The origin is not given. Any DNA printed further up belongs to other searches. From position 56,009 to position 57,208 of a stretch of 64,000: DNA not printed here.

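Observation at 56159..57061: Three-cofactor fusion: [2Fe-2S] ferredoxin, truncated hemoglobin and Cys4 ribbon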

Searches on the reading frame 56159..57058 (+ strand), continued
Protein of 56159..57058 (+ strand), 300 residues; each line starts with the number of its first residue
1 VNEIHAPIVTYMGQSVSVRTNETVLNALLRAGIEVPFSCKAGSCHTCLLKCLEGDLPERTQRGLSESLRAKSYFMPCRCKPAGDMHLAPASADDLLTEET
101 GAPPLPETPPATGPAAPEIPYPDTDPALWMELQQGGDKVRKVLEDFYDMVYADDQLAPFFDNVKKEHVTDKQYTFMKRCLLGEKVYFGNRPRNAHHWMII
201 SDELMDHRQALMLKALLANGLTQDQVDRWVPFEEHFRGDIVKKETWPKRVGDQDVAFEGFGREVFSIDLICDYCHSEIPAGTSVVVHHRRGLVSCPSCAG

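Call 10: search_protein_families(library=pfam, proteins=[P0087, P0047, P0041, P0102, P0104, P0065], max_evalue=10)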
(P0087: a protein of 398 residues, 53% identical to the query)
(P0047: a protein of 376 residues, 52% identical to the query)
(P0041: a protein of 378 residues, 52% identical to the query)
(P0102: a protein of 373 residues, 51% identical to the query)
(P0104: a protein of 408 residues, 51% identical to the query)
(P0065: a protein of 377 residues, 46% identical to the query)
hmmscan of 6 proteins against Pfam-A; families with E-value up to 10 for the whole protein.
P0087 (398 aa): 6 families
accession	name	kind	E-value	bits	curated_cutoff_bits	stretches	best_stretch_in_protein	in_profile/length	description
PF00111.32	Fer2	-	6.3e-15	55.3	21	1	8-80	2-77/77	2Fe-2S iron-sulfur cluster binding domain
PF01152.27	Bac_globin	-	2e-10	41.3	21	1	213-306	5-104/121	Bacterial-like globin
PF13510.11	Fer2_4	-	0.0067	16.9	22.8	1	3-49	2-58/82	2Fe-2S iron-sulfur cluster binding domain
PF24439.1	DUF7558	-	0.023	15.5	27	1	342-383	44-91/107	Family of unknown function (DUF7558)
PF10006.14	DUF2249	-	0.048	13.9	29.5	1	119-145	20-46/70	Uncharacterized conserved protein (DUF2249)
PF08394.17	Arc_trans_TRASH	-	3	8.5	27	1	352-381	3-33/43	Archaeal TRASH domain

P0047 (376 aa): 4 families
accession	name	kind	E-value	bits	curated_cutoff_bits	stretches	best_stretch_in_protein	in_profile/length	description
PF00111.32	Fer2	-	5e-12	46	21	1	10-76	8-75/77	2Fe-2S iron-sulfur cluster binding domain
PF01152.27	Bac_globin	-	1.2e-08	35.6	21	1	213-304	11-108/121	Bacterial-like globin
PF13510.11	Fer2_4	-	9.9e-06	26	22.8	1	3-48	4-59/82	2Fe-2S iron-sulfur cluster binding domain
PF20120.5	DUF6510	-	0.04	14.3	26.4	1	339-374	22-58/86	Family of unknown function (DUF6510)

P0041 (378 aa): 5 families
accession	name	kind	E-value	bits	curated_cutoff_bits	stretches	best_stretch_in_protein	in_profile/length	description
PF01152.27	Bac_globin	-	9.1e-13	48.9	21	1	200-298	2-106/121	Bacterial-like globin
PF00111.32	Fer2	-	5.2e-12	46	21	1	9-78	7-77/77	2Fe-2S iron-sulfur cluster binding domain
PF13510.11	Fer2_4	-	9.5e-06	26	22.8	1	6-48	7-59/82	2Fe-2S iron-sulfur cluster binding domain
PF25317.1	SAM_SMF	-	0.0072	17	27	1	280-307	32-59/65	SMF/DprA SAM domain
PF20120.5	DUF6510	-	0.17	12.2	26.4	1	331-370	18-58/86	Family of unknown function (DUF6510)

P0102 (373 aa): 4 families
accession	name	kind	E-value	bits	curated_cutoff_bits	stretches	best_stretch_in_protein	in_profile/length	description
PF00111.32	Fer2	-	7.1e-11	42.3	21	1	5-78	3-77/77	2Fe-2S iron-sulfur cluster binding domain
PF01152.27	Bac_globin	-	2.6e-10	41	21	1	199-298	2-107/121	Bacterial-like globin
PF13510.11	Fer2_4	-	0.00031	21.2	22.8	1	4-49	5-60/82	2Fe-2S iron-sulfur cluster binding domain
PF20120.5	DUF6510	-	4.7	7.6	26.4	1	330-370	18-59/86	Family of unknown function (DUF6510)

P0104 (408 aa): 4 families
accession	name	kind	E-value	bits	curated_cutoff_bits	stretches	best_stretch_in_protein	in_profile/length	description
PF00111.32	Fer2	-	1.1e-14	54.5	21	1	41-109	5-76/77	2Fe-2S iron-sulfur cluster binding domain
PF01152.27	Bac_globin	-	2.7e-09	37.7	21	1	245-341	11-113/121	Bacterial-like globin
PF13510.11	Fer2_4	-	5.5e-07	30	22.8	1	34-81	3-60/82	2Fe-2S iron-sulfur cluster binding domain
PF25317.1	SAM_SMF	-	0.065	14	27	1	304-341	21-57/65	SMF/DprA SAM domain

P0065 (377 aa): 5 families
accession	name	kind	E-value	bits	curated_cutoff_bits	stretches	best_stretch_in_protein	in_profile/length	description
PF00111.32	Fer2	-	4.4e-15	55.8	21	1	11-78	8-76/77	2Fe-2S iron-sulfur cluster binding domain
PF01152.27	Bac_globin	-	9.2e-12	45.7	21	1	211-300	10-105/121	Bacterial-like globin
PF13510.11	Fer2_4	-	0.0061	17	22.8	1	3-48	3-58/82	2Fe-2S iron-sulfur cluster binding domain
PF25317.1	SAM_SMF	-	0.18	12.6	27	1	284-307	33-56/65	SMF/DprA SAM domain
PF11563.14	Protoglobin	-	0.19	12.1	25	1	211-255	31-76/158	Protoglobin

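Call 17: find_encoding_contigs(protein=P0001, flank=8000, max_places=3)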
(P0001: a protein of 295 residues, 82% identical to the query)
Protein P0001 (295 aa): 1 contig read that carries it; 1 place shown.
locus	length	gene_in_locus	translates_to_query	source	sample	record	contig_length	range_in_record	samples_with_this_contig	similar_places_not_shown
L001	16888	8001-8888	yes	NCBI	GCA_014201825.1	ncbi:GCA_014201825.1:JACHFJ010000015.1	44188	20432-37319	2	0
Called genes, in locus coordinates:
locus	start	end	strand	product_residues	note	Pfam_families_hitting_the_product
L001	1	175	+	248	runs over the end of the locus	PF13472:Lipase_GDSL_2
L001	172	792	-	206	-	PF00697:PRAI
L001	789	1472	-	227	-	PF00215:OMPdecase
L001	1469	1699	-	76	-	PF06305:LapA_dom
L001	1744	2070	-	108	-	PF00216:Bac_DNA_binding, PF18291:HU-HIG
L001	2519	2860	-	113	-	PF05164:ZapA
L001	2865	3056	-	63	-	-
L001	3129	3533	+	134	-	-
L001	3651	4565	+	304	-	PF01791:DeoC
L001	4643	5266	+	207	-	PF02581:TMP-TENI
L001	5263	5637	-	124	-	-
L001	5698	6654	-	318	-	PF00152:tRNA-synt_2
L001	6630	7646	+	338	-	PF04055:Radical_SAM, PF13353:Fer4_12 (weak)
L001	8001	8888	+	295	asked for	PF00111:Fer2, PF13510:Fer2_4 (faint), PF01152:Bac_globin (weak)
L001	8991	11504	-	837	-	-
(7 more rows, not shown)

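Call 18: find_encoding_contigs(protein=P0007, flank=8000, max_places=3)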
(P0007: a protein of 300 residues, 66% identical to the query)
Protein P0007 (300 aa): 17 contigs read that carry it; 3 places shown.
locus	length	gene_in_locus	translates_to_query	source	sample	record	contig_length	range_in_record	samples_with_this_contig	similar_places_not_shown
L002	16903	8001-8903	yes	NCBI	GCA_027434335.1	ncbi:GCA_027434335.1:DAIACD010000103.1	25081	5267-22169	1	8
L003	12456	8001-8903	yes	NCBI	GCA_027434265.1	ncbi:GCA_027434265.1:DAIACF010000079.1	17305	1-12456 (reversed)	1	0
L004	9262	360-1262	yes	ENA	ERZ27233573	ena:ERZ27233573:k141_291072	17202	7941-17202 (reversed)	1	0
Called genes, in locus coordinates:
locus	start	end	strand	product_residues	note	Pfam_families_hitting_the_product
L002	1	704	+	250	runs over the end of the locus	PF00459:Inositol_P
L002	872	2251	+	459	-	PF07690:MFS_1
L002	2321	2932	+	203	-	PF00440:TetR_N, PF16925:TetR_C_13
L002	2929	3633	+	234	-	PF02798:GST_N, PF13409:GST_N_2, PF13417:GST_N_3, PF00043:GST_C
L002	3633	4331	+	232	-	PF02798:GST_N, PF13409:GST_N_2, PF13417:GST_N_3, PF22041:GST_C_7, PF00043:GST_C, PF13410:GST_C_2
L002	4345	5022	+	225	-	PF00702:Hydrolase, PF13419:HAD_2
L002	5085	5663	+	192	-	PF13743:Thioredoxin_5 (weak), PF01323:DSBA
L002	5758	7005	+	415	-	-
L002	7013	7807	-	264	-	-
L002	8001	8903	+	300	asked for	PF00111:Fer2, PF01152:Bac_globin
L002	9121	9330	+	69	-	PF00313:CSD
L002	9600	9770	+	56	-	-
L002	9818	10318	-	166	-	PF06081:ArAE_1, PF04632:FUSC (weak), PF13515:FUSC_2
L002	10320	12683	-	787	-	PF00456:Transketolase_N (faint)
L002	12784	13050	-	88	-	-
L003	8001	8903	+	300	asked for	PF00111:Fer2, PF01152:Bac_globin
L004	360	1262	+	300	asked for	PF00111:Fer2, PF01152:Bac_globin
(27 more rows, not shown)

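Call 19: find_encoding_contigs(protein=P0087, flank=8000, max_places=3)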
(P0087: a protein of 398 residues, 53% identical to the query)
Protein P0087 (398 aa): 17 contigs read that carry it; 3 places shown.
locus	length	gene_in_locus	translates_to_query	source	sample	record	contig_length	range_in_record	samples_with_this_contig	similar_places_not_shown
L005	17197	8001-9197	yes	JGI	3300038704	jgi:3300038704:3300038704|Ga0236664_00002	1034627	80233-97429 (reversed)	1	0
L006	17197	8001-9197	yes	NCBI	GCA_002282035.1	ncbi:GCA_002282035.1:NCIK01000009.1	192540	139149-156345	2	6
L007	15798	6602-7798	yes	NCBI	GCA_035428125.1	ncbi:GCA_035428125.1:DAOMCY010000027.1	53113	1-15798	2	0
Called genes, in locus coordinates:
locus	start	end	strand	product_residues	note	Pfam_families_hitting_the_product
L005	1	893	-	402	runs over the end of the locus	PF07690:MFS_1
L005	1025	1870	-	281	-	PF02129:Peptidase_S15 (faint), PF12697:Abhydrolase_6, PF12146:Hydrolase_4, PF00561:Abhydrolase_1, PF12146:Hydrolase_4 (weak)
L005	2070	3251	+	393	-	PF03009:GDPD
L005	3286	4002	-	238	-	PF00027:cNMP_binding, PF13545:HTH_Crp_2 (weak)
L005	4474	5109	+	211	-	-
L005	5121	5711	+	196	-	PF03029:ATP_bind_1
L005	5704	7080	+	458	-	PF00005:ABC_tran, PF13191:AAA_16, PF13304:AAA_21 (faint), PF22784:PTP-SAK, PF22785:Tc-R-P, PF00102:Y_phosphatase (weak), PF00782:DSPc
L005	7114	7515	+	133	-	-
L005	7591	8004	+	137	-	PF03259:Robl_LC7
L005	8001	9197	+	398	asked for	PF00111:Fer2, PF01152:Bac_globin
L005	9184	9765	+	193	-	-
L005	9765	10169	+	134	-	-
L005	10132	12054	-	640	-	PF02518:HATPase_c, PF13589:HATPase_c_3, PF01119:DNA_mis_repair, PF08676:MutL_C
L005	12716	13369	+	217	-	PF09335:VTT_dom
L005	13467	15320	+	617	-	PF00501:AMP-binding, PF23562:AMP-binding_C_3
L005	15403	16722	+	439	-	PF00355:Rieske, PF00848:Ring_hydroxyl_A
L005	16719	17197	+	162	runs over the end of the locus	PF13577:SnoaL_4, PF00866:Ring_hydroxyl_B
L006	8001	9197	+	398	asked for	PF00111:Fer2, PF01152:Bac_globin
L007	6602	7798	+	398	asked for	PF00111:Fer2, PF01152:Bac_globin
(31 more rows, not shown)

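Call 20: find_encoding_contigs(protein=P0047, flank=8000, max_places=2)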
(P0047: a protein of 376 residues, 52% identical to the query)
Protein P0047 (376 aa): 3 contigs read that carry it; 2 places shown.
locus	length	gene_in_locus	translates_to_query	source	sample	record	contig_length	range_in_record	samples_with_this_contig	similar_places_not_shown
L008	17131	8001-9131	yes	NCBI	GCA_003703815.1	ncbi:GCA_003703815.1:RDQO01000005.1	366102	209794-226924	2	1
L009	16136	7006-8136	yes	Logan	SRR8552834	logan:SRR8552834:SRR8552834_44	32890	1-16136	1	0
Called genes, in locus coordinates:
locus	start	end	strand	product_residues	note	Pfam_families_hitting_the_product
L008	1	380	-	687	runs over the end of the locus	PF07715:Plug, PF00593:TonB_dep_Rec_b-barrel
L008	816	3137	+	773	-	PF12434:Malate_DH (weak), PF00390:malic, PF03949:Malic_M, PF01515:PTA_PTB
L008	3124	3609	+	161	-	PF00545:Ribonuclease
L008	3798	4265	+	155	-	PF01337:Barstar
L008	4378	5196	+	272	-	PF00072:Response_reg, PF00486:Trans_reg_C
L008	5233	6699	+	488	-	PF14827:dCache_3 (faint), PF00672:HAMP, PF00512:HisKA, PF02518:HATPase_c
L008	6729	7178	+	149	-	PF01152:Bac_globin (weak)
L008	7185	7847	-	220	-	-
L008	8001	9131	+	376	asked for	PF00111:Fer2, PF13510:Fer2_4 (weak), PF01152:Bac_globin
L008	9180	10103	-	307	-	PF00892:EamA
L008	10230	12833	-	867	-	PF02518:HATPase_c, PF00204:DNA_gyraseB, PF01751:Toprim, PF21249:GyrB_hook, PF18053:GyrB_insert, PF00986:DNA_gyraseB_C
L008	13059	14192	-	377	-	PF00712:DNA_pol3_beta, PF02767:DNA_pol3_beta_2, PF02768:DNA_pol3_beta_3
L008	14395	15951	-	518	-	PF11638:DnaA_N, PF00308:Bac_DnaA, PF00004:AAA, PF01695:IstB_IS21 (weak), PF08299:Bac_DnaA_C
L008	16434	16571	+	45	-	PF00468:Ribosomal_L34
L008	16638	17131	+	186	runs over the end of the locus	PF00825:Ribonuclease_P (faint)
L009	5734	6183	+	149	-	PF01152:Bac_globin (weak)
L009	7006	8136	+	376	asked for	PF00111:Fer2, PF13510:Fer2_4 (weak), PF01152:Bac_globin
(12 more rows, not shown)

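Call 21: find_encoding_contigs(protein=P0104, flank=8000, max_places=2)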
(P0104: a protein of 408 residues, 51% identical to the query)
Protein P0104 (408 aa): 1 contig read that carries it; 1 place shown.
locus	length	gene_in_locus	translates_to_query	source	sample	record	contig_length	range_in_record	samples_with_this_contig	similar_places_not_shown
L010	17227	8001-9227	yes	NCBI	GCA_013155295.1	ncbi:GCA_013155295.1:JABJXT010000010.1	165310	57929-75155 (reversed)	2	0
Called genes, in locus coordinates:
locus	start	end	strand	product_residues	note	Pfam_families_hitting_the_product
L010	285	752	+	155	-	PF00581:Rhodanese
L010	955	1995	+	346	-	PF00132:Hexapep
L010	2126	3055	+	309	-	PF19307:SrpI-like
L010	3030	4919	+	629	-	PF00266:Aminotran_5, PF00155:Aminotran_1_2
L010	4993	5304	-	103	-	-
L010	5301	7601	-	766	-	PF00384:Molybdopterin, PF01568:Molydop_binding (weak)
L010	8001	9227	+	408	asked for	PF00111:Fer2, PF13510:Fer2_4 (weak), PF01152:Bac_globin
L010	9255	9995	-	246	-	PF02104:SURF1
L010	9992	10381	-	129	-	PF03626:COX4_pro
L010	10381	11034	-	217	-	PF00510:COX3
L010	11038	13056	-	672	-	PF00115:COX1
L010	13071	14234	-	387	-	PF00116:COX2, PF06481:COX_ARM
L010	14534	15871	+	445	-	PF00083:Sugar_tr, PF07690:MFS_1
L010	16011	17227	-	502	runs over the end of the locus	PF07690:MFS_1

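Call 22: find_encoding_contigs(protein=P0029, flank=8000, max_places=2)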
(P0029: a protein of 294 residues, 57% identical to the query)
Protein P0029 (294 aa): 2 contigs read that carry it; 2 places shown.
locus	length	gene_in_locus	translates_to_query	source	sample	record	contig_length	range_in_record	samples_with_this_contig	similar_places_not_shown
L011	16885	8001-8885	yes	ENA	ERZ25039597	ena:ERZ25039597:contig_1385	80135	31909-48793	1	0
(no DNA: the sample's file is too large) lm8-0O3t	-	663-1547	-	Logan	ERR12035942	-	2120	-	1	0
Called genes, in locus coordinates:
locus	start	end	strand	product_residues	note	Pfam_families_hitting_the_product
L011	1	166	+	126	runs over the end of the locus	PF11412:DsbD_N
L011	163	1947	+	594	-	PF02683:DsbD_TM, PF13899:Thioredoxin_7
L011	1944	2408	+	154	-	PF13380:CoA_binding_2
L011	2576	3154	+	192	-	-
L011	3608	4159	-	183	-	-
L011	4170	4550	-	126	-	-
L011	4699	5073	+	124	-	-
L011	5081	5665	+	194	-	PF03029:ATP_bind_1 (weak)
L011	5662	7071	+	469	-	PF00005:ABC_tran, PF13401:AAA_22 (faint), PF13304:AAA_21 (faint), PF22784:PTP-SAK, PF00782:DSPc, PF22785:Tc-R-P, PF22741:PTP-NADK (weak)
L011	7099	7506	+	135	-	-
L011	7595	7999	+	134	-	PF03259:Robl_LC7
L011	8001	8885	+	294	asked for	PF00111:Fer2, PF01152:Bac_globin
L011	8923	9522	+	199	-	-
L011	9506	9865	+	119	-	-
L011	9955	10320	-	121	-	-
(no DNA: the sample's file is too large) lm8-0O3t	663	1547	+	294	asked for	PF00111:Fer2, PF01152:Bac_globin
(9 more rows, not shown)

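Call 23: find_encoding_contigs(protein=P0065, flank=8000, max_places=2)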
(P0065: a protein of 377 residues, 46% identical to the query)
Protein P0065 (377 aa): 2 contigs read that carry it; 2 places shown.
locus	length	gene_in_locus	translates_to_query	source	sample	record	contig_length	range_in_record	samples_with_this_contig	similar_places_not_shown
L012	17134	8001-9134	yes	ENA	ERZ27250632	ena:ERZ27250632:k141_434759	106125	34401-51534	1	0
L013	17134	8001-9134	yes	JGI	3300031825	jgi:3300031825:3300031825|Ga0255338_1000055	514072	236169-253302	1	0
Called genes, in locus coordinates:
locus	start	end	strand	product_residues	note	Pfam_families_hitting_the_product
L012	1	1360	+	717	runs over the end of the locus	PF02743:dCache_1, PF00989:PAS, PF08448:PAS_4, PF13188:PAS_8, PF13426:PAS_9, PF00512:HisKA, PF02518:HATPase_c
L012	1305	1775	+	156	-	PF00072:Response_reg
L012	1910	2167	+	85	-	PF03401:TctC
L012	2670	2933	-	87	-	-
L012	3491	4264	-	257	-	PF00027:cNMP_binding, PF13545:HTH_Crp_2, PF00392:GntR (faint)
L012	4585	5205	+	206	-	-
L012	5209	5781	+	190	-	PF03029:ATP_bind_1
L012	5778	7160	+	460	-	PF00005:ABC_tran, PF13304:AAA_21 (faint), PF22784:PTP-SAK, PF22785:Tc-R-P, PF00782:DSPc (weak), PF22741:PTP-NADK (weak), PF00102:Y_phosphatase (weak)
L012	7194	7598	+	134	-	-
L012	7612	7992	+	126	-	PF03259:Robl_LC7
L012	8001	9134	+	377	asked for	PF00111:Fer2, PF01152:Bac_globin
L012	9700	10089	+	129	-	-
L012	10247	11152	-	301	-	-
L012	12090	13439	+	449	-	PF13657:Couple_hipA, PF07804:HipA_C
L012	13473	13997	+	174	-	-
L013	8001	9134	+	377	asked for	PF00111:Fer2, PF01152:Bac_globin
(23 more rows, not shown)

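Call 25: predict_structure(alignment_id=A2)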
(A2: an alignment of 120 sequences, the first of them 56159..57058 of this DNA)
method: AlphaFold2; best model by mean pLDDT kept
length: 300 residues; sequences in the alignment: 120
mean_pLDDT: 88.6   pTM: 0.63
mean pLDDT of the five models: 88.6, 88.4, 86.3, 84.8, 84.2
residues with pLDDT >= 90: 190; 70-90: 86; 50-70: 16; < 50: 8
segments of 3 or more residues with pLDDT < 50: none
pLDDT, mean of each block of 10 residues (from residue 1): 83 97 96 85 84 95 89 96 97 73 50 71 97 96 98 94 92 94 77 80 96 98 98 93 84 79 90 95 87 91
secondary structure, 60 per line:
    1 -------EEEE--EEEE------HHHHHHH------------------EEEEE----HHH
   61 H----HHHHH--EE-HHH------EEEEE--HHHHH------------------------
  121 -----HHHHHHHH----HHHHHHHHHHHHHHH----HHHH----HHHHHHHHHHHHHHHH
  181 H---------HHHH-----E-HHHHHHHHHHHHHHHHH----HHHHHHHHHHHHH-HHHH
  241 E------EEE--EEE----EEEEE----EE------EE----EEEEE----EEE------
elements in order: E8-11 E14-17 H24-30 E49-53 H58-61 H66-70 E85-89 H92-96 H126-133 H138-152 H157-160 H165-181 H191-194 H202-218 H223-235 H237-240 E248-250 E253-255 E260-264 E283-287 E292-294

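Call 27: predict_structure(alignment_id=A3)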
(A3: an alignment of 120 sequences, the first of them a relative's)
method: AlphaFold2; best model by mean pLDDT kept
length: 398 residues; sequences in the alignment: 120
mean_pLDDT: 90.0   pTM: 0.80
mean pLDDT of the five models: 90.0, 89.5, 88.8, 88.6, 87.7
residues with pLDDT >= 90: 291; 70-90: 78; 50-70: 10; < 50: 19
segments of 3 or more residues with pLDDT < 50: 188-194, 387-398
pLDDT, mean of each block of 10 residues (from residue 1): 89 94 96 87 93 97 95 97 95 96 87 95 93 92 94 92 91 96 70 60 93 98 99 97 95 97 90 88 94 98 96 93 88 82 94 96 92 92 57 38
secondary structure, 60 per line:
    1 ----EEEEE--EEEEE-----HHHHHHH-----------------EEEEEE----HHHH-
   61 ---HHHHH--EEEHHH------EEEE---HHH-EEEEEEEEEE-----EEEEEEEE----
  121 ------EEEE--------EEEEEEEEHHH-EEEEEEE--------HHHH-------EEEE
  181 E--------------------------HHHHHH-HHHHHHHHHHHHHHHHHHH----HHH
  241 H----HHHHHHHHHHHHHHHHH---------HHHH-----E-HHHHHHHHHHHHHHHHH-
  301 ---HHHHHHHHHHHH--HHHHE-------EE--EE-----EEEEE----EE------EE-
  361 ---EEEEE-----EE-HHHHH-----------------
elements in order: E5-9 E12-16 H22-28 E46-51 H56-59 H64-68 E71-73 E83-86 E94-103 E109-116 E127-130 E139-146 E151-157 H166-169 E177-181 H208-213 H215-233 H238-241 H246-262 H272-275 H283-299 H304-315 H318-321 E341-345 E364-368 H377-381
